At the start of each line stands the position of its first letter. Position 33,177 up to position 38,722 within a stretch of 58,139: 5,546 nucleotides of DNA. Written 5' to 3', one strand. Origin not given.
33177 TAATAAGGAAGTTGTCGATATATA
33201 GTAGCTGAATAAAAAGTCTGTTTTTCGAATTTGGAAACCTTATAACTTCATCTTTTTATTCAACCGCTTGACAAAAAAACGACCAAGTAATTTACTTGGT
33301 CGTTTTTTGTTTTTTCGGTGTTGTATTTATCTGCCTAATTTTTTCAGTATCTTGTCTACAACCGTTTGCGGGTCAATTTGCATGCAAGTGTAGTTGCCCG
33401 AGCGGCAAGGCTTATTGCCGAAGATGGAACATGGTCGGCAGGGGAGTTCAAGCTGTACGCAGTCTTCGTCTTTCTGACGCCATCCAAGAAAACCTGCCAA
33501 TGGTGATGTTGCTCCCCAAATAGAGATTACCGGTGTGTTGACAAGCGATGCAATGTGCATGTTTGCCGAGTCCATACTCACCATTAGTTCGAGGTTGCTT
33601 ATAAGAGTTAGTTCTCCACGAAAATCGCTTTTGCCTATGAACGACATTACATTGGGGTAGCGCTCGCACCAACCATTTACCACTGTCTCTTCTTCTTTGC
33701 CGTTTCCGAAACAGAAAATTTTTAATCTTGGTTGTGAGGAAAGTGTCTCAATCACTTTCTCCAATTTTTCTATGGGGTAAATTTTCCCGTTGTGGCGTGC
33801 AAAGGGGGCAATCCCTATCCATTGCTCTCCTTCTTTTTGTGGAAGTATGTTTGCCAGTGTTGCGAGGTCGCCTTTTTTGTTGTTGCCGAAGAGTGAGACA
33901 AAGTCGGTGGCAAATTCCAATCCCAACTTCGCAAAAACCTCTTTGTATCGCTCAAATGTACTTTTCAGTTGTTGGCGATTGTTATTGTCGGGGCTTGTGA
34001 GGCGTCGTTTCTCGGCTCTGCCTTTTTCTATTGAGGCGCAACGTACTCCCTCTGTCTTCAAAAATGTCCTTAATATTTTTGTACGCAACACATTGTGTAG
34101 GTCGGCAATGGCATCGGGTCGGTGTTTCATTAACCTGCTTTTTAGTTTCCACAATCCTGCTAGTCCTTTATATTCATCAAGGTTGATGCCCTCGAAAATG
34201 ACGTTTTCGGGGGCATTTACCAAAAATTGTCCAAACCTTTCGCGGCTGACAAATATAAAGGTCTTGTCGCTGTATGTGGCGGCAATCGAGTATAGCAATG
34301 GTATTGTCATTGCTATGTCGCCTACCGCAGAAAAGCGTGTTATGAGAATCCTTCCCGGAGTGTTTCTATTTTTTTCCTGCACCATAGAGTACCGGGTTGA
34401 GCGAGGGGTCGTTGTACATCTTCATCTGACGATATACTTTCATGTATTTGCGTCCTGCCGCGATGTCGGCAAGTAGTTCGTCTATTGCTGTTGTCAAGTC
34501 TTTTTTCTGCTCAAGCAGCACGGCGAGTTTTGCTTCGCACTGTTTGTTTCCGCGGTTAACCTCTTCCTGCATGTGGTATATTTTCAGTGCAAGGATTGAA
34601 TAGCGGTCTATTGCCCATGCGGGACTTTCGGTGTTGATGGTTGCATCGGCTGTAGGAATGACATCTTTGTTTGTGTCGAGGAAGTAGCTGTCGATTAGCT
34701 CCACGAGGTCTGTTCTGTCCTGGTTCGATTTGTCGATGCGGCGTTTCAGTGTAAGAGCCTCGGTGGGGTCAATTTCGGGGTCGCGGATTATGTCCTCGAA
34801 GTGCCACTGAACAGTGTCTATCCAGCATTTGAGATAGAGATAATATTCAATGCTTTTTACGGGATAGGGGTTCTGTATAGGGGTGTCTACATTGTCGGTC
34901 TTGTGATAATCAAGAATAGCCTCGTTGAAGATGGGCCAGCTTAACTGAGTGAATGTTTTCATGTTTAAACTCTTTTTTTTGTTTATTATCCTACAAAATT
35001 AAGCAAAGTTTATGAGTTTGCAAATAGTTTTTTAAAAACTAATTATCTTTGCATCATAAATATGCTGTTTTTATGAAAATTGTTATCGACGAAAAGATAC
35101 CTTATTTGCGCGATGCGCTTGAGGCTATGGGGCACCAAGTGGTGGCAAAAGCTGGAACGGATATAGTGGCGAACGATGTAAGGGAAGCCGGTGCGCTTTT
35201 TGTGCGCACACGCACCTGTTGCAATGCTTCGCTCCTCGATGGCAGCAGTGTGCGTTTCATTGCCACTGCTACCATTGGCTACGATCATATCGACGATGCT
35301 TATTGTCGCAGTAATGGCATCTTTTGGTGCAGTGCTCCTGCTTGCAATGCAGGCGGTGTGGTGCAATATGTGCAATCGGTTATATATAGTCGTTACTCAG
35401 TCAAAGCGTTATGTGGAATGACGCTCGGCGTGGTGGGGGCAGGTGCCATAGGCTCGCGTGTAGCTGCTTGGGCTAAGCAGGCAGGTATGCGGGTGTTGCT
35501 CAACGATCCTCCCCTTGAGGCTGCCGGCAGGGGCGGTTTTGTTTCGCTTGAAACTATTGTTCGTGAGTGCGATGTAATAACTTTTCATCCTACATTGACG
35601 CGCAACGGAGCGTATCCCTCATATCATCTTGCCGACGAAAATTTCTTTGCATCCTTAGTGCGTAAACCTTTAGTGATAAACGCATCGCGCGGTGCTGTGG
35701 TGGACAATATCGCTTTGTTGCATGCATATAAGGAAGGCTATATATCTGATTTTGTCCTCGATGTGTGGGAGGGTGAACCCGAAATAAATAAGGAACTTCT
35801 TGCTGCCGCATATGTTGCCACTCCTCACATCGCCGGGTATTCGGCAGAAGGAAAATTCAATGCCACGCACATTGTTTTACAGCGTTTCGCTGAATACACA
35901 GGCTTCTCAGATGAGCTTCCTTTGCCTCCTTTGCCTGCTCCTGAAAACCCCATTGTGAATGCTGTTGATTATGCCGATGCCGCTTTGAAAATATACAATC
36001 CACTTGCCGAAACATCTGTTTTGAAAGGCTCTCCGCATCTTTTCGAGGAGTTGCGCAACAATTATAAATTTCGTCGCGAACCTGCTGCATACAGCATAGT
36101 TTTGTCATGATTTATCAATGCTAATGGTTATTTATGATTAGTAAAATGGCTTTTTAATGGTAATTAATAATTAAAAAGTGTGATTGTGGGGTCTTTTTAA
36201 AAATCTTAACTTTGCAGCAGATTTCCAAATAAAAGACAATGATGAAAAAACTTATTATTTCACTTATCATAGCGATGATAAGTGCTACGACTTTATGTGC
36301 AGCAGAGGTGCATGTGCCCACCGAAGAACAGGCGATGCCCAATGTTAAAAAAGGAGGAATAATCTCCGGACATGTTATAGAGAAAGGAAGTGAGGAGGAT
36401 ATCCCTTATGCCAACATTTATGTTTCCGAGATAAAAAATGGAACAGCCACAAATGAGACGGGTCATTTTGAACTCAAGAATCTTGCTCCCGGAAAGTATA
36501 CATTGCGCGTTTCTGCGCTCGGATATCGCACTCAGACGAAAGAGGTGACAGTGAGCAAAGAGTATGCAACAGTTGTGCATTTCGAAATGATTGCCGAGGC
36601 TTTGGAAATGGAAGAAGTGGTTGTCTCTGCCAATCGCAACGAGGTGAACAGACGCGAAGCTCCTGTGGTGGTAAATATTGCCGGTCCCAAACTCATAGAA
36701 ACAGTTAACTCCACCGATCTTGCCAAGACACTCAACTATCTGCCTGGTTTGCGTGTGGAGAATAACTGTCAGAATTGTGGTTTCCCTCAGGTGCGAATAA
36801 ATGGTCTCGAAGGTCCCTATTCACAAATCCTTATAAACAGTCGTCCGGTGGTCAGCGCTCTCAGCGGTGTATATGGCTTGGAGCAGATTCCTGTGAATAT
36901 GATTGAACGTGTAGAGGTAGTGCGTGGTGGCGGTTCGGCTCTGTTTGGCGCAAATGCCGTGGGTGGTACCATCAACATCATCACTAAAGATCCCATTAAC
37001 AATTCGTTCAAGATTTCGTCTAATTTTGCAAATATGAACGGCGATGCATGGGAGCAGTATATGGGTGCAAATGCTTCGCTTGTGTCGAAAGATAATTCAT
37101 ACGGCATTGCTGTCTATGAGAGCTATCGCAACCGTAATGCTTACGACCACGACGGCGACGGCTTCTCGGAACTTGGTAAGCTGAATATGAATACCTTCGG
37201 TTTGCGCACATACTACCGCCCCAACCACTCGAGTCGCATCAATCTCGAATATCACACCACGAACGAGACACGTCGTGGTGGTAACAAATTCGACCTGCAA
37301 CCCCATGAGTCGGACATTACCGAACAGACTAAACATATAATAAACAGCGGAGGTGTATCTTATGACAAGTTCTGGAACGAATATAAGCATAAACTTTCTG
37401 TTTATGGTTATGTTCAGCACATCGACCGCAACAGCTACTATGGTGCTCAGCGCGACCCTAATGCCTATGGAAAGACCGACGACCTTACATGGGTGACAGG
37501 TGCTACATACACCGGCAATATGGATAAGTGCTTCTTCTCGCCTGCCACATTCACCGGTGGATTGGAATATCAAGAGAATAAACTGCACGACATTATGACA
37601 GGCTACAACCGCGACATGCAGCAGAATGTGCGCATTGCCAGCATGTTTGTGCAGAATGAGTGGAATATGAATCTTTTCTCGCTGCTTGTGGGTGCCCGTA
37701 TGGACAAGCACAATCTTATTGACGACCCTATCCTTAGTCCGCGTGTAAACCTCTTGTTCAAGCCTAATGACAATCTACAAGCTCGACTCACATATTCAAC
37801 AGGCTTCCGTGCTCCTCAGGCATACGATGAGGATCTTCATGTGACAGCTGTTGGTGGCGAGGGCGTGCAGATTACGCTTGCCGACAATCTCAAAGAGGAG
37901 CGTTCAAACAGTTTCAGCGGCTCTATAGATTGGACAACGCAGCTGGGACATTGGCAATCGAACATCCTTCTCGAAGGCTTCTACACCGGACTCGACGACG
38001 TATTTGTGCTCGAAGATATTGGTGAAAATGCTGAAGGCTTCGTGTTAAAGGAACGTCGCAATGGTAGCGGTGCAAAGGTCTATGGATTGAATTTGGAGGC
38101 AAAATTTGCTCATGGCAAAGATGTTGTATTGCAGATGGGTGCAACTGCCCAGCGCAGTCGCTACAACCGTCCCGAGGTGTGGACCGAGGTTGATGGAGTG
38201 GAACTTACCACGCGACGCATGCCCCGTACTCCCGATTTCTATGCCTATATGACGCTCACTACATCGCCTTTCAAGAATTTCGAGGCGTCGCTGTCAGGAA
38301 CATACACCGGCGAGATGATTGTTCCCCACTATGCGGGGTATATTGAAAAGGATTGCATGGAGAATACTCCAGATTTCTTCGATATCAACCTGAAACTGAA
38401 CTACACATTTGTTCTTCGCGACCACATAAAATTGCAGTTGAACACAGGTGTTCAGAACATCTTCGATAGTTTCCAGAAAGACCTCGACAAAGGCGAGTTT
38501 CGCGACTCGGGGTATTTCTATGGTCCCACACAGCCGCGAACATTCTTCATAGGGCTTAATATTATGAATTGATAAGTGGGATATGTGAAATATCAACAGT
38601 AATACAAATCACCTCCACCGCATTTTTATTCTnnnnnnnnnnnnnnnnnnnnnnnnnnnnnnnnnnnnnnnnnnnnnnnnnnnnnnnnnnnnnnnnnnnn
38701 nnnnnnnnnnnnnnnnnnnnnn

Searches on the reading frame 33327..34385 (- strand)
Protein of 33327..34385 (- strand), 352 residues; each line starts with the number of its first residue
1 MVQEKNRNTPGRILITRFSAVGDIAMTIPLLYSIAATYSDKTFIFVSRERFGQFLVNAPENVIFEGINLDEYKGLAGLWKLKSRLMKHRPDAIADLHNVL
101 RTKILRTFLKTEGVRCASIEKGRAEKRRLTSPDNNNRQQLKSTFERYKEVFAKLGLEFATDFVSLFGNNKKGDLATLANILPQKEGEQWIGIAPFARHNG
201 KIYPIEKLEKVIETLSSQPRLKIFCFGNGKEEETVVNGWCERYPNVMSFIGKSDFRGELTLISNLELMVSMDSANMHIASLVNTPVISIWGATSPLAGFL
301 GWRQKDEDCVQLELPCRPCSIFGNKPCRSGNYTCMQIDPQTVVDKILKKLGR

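Call 14: search_protein_families(library=pfam, proteins=[window:33327-34385:-], max_evalue=0.00001)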
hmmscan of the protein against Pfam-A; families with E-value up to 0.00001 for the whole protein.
window:33327-34385:- (352 aa): 1 family
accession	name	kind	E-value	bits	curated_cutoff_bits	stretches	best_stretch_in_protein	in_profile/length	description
PF01075.23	Glyco_transf_9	-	1.6e-19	70.6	22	1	79-319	2-236/247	Glycosyltransferase family 9 (heptosyltransferase)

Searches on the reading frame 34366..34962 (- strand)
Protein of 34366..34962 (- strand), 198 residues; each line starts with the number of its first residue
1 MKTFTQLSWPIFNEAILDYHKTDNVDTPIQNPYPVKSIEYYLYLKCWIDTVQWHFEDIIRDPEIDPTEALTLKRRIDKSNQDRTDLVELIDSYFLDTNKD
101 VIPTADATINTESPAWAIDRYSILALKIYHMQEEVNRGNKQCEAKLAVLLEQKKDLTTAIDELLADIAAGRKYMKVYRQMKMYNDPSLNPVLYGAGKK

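Call 14: search_protein_families(library=pfam, proteins=[window:34366-34962:-], max_evalue=0.00001)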
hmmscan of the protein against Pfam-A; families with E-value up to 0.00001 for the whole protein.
window:34366-34962:- (198 aa): 1 family
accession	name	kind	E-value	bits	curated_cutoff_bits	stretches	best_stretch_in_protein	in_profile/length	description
PF14063.11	DUF4254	-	6.8e-58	195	27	1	40-176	2-144/144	Protein of unknown function (DUF4254)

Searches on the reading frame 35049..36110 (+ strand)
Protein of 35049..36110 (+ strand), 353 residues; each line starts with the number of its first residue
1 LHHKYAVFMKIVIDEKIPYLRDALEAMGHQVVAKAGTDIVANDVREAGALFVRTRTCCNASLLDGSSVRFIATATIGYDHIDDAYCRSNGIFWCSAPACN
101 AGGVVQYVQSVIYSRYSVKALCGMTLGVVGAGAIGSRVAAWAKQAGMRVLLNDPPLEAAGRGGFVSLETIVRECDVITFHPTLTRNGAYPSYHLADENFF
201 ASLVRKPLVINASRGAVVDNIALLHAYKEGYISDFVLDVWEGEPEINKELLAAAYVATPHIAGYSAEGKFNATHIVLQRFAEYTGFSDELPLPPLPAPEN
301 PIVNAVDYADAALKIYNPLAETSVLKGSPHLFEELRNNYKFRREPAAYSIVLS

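Call 14: search_protein_families(library=pfam, proteins=[window:35049-36110:+], max_evalue=0.00001)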
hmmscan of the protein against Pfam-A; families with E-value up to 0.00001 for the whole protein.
window:35049-36110:+ (353 aa): 2 families
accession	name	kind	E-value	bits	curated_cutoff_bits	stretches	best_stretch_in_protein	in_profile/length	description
PF02826.25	2-Hacid_dh_C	-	1e-29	103.6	25.1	1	114-262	27-178/178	D-isomer specific 2-hydroxyacid dehydrogenase, NAD binding domain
PF00389.36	2-Hacid_dh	-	3.9e-15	56.2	24.6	1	13-283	8-123/134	D-isomer specific 2-hydroxyacid dehydrogenase, catalytic domain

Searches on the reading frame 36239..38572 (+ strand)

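Call 14: search_protein_families(library=pfam, proteins=[window:36239-38572:+], max_evalue=0.00001)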
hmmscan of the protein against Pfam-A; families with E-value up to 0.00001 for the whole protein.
window:36239-38572:+ (777 aa): 4 families
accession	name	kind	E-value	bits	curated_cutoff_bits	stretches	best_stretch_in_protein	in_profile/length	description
PF00593.30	TonB_dep_Rec_b-barrel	-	2.1e-29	104.1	27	1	294-741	22-436/436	TonB dependent receptor-like, beta-barrel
PF13715.12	CarbopepD_reg_2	-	8.4e-27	93.5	32.2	1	42-129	1-88/88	CarboxypepD_reg-like domain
PF07715.20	Plug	-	6e-21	75.4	23.9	1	138-244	2-107/107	TonB-dependent Receptor Plug Domain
PF13620.12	CarboxypepD_reg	-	6.2e-17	62.2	32.3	1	42-117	2-81/82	Carboxypeptidase regulatory-like domain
